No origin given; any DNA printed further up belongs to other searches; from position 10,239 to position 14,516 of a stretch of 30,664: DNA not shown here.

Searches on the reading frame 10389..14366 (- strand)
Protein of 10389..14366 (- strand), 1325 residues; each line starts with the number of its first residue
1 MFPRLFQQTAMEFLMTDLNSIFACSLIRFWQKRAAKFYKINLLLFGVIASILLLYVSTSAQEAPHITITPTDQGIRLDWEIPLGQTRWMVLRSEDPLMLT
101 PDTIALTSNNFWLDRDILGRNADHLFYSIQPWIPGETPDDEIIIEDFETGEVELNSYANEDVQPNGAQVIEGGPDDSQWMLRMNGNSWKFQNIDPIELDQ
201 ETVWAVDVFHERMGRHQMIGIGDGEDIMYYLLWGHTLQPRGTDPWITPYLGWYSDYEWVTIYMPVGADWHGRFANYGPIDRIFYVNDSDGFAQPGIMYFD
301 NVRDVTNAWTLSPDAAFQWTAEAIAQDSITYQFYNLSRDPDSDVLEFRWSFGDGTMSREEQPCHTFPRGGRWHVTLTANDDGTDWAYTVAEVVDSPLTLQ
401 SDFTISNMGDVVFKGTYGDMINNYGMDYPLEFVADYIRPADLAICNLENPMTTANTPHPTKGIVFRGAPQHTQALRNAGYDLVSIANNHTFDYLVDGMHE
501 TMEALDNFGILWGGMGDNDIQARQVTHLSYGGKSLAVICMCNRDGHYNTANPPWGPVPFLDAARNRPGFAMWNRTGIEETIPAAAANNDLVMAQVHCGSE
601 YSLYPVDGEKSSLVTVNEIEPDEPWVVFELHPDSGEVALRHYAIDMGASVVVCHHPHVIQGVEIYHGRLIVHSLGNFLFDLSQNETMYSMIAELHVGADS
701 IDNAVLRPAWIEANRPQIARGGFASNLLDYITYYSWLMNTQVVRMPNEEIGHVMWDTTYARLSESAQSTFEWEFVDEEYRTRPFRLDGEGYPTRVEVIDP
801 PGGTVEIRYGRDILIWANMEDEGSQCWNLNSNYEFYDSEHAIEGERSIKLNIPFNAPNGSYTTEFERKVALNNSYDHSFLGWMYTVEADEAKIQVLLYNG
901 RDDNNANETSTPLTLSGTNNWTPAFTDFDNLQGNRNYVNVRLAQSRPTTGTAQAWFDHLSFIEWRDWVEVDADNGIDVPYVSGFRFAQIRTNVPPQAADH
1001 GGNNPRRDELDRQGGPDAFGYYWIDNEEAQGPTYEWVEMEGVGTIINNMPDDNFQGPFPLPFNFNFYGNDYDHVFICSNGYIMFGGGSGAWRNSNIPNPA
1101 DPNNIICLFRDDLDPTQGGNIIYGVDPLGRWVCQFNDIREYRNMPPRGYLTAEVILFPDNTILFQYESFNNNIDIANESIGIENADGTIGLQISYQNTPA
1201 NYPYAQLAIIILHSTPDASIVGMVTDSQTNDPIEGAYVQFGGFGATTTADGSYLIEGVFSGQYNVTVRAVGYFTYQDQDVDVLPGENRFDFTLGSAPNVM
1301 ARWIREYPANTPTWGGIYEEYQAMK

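Call 79: search_protein_families(library=pfam, proteins=[window:10389-14366:-])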
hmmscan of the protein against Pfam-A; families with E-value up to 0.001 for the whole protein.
window:10389-14366:- (1325 aa): 5 families
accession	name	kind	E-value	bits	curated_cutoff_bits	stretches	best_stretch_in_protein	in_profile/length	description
PF09587.15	PGA_cap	-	7.9e-57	193.1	27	2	404-610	1-211/255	Bacterial capsule synthesis protein PGA_cap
PF18911.6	PKD_4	-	5.9e-13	49.1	27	1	323-382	12-73/85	PKD domain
PF13620.12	CarboxypepD_reg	-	6.8e-13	49.2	32.3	1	1219-1293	1-81/82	Carboxypeptidase regulatory-like domain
PF13715.12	CarbopepD_reg_2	-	5.2e-08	33.2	32.2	1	1220-1282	1-64/88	CarboxypepD_reg-like domain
PF00801.26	PKD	-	9.6e-08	32.4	23.5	1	330-381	16-68/80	PKD domain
